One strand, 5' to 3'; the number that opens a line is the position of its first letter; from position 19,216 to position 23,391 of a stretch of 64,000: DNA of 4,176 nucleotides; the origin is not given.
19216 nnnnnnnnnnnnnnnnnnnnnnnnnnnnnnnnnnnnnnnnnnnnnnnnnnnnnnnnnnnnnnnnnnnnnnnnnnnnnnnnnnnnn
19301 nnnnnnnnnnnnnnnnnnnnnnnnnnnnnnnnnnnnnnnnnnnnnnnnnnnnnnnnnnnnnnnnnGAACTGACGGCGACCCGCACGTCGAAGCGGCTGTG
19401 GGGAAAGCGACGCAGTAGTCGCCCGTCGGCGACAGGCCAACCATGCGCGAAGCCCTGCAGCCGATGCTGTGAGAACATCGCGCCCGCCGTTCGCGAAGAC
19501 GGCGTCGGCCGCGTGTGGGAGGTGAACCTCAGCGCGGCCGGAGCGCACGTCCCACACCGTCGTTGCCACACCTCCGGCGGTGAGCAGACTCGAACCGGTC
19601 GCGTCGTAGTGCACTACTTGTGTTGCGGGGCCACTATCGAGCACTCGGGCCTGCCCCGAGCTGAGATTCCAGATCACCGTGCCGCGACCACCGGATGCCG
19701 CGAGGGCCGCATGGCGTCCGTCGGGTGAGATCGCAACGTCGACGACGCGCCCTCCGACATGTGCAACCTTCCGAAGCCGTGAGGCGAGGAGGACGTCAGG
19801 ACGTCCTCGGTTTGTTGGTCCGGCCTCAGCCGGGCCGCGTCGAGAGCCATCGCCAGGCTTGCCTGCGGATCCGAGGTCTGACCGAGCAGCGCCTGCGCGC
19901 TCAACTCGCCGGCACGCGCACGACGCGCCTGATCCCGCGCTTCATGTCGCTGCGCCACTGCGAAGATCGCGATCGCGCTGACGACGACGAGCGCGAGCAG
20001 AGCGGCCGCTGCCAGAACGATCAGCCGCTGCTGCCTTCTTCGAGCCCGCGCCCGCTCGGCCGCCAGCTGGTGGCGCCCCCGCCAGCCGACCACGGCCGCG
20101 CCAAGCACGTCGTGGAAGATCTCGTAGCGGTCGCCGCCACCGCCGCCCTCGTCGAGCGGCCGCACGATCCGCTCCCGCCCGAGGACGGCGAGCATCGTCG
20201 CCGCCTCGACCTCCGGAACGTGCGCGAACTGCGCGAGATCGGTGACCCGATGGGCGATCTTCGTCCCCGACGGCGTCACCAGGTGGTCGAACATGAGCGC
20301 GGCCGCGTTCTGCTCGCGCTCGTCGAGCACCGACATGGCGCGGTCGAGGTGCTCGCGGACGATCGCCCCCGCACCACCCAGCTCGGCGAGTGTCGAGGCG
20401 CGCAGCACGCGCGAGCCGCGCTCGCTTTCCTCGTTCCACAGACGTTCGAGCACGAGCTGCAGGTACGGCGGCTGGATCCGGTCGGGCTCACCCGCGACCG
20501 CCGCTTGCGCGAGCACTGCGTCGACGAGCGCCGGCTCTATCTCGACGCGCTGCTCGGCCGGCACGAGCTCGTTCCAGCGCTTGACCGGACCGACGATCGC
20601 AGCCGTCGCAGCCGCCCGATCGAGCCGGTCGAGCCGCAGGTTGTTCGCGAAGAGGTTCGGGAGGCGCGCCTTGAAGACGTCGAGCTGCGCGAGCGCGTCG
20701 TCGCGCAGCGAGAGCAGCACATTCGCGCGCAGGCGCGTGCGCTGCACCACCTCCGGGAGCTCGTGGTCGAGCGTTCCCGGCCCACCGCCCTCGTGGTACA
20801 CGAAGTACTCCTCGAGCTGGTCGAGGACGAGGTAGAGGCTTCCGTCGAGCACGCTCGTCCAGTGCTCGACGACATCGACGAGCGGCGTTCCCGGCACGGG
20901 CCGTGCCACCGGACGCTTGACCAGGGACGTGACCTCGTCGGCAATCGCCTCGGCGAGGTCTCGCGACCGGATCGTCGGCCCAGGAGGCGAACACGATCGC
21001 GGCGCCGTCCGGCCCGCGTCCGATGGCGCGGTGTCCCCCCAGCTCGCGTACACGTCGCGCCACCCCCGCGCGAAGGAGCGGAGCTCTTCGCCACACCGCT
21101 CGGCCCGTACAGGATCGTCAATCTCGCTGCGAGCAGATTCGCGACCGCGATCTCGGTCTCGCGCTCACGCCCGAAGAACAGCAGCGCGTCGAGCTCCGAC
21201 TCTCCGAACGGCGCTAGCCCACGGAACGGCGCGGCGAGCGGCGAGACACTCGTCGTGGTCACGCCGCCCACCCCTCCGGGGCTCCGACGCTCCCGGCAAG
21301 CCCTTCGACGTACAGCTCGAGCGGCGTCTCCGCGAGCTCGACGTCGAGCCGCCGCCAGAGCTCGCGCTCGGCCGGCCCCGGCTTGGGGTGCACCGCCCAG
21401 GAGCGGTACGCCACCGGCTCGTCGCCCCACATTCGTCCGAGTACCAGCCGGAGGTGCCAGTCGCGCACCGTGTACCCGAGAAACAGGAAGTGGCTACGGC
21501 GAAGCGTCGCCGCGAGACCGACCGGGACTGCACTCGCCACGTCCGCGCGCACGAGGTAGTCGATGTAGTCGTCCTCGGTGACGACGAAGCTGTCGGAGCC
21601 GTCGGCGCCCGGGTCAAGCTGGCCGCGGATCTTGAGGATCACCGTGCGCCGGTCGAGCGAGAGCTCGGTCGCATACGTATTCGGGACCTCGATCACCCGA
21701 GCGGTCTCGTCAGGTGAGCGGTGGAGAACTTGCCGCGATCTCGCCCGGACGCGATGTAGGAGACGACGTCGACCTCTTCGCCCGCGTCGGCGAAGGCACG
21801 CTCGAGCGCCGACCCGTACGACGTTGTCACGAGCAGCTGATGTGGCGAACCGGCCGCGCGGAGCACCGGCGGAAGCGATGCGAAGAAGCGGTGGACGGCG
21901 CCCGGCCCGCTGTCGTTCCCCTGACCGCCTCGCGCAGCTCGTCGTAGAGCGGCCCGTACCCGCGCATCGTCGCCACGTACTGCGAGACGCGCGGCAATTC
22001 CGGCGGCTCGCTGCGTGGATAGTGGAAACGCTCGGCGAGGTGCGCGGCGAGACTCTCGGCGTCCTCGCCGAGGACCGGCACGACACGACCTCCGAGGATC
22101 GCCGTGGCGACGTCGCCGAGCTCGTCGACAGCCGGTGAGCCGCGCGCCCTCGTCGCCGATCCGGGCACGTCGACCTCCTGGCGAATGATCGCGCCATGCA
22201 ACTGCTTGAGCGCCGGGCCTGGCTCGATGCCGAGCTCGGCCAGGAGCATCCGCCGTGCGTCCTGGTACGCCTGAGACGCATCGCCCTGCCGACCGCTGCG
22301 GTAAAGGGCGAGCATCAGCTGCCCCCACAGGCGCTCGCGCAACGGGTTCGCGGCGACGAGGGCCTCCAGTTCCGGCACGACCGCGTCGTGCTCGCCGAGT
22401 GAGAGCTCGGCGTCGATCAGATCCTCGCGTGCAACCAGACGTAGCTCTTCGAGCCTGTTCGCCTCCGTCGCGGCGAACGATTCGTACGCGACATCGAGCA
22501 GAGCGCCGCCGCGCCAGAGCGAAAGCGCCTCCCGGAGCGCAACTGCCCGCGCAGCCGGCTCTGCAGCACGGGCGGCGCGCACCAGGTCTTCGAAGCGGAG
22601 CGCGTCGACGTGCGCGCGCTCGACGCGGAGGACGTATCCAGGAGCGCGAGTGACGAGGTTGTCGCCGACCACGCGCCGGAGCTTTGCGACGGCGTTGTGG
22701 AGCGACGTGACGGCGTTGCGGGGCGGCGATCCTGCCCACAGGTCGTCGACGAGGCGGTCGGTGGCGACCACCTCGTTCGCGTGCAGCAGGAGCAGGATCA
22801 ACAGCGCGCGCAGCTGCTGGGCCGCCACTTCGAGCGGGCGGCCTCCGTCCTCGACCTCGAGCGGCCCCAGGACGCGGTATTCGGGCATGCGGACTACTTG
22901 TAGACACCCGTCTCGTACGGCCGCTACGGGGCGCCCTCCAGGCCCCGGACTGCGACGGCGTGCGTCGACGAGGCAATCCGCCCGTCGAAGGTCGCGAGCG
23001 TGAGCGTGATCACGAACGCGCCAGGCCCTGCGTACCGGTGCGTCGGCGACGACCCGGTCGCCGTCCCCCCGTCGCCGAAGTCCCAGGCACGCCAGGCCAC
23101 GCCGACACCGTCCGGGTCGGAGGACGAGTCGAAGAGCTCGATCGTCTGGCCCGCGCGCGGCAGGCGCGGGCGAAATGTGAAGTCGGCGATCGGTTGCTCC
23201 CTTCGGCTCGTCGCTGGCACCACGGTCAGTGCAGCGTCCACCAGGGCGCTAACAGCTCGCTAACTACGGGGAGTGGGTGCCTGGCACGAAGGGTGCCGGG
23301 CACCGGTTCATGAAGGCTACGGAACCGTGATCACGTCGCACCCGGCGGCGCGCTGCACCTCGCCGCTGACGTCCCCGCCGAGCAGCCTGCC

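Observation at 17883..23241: Candidate undescribed STAND-type conflict/signalling module: orphan PKD, then SARP(wHTH-BTAD)-SIR2-like, then nSTAND1 NTPase-TM-WD40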

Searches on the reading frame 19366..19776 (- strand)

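Call 5: search_protein_families(library=pfam, max_evalue=0.01, proteins=[window:19366-19776:-])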
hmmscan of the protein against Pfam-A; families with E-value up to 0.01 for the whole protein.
seq(137 aa): 3 families
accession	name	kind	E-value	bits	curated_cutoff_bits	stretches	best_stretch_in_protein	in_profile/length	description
PF25173.1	Beta-prop_WDR3_1st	-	0.0012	19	154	1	10-93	31-116/184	WDR3 first beta-propeller domain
PF25175.1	Beta-prop_WDR5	-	0.0013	18.5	250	1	11-95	55-141/296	WDR5 beta-propeller domain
PF24814.1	WD40_Prp19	-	0.0095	15.4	320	0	6-89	175-259/281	Prp19 WD40 domain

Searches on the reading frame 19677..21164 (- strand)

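Call 5: search_protein_families(library=pfam, max_evalue=0.01, proteins=[window:19677-21164:-])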
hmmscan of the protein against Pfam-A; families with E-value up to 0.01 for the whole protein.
seq(496 aa): 1 family
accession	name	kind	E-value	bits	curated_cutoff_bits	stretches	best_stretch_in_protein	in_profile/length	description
PF20703.3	nSTAND1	-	4.1e-21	76.5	27.1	1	107-381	115-364/379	Novel STAND NTPase 1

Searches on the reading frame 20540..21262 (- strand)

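Call 5: search_protein_families(library=pfam, max_evalue=0.01, proteins=[window:20540-21262:-])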
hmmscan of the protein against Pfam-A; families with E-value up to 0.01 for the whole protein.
seq(241 aa): 1 family
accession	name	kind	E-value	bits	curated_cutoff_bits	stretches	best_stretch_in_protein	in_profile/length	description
PF20703.3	nSTAND1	-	3.3e-09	37.3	27.1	1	12-62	1-49/379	Novel STAND NTPase 1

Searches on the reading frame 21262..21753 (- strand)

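Call 5: search_protein_families(library=pfam, max_evalue=0.01, proteins=[window:21262-21753:-])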
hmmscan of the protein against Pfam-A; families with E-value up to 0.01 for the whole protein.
seq(164 aa): 1 family
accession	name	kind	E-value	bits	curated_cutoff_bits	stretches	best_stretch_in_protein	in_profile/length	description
PF13289.12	SIR2_2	-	4.6e-12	46.7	24.5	1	30-138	34-138/141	SIR2-like domain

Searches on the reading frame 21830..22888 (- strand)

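Call 5: search_protein_families(library=pfam, max_evalue=0.01, proteins=[window:21830-22888:-])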
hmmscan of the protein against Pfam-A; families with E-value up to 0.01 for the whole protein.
seq(353 aa): 2 families
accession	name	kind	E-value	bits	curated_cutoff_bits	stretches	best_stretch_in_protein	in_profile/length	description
PF03704.23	BTAD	-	3.6e-44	151.1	22.1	1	94-234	1-145/146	Bacterial transcriptional activator domain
PF00486.34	Trans_reg_C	-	4.1e-06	27.2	26.2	1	27-83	11-64/77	Transcriptional regulatory protein, C terminal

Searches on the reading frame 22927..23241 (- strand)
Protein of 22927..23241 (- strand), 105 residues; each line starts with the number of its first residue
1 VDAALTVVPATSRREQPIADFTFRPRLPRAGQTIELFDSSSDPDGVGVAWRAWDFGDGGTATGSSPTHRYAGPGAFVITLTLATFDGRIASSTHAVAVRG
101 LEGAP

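Call 5: search_protein_families(library=pfam, max_evalue=0.01, proteins=[window:22927-23241:-])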
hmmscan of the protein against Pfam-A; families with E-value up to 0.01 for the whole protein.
seq(105 aa): 2 families
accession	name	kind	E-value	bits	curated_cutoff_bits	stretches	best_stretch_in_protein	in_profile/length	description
PF18911.6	PKD_4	-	1.7e-14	54.1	27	1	15-96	2-83/85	PKD domain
PF00801.26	PKD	-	3.7e-10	40.1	23.5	1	30-95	13-78/80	PKD domain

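Call 23: search_protein_families(library=padloc, max_evalue=0.01, proteins=[window:22927-23241:-])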
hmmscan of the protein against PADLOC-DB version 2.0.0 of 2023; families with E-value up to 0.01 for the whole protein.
seq(105 aa): 0 families

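Call 95: search_protein_families(library=ncbifam, max_evalue=0.001, proteins=[window:22927-23241:-])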
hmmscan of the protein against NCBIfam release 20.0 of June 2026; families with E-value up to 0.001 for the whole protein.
seq(105 aa): 0 families
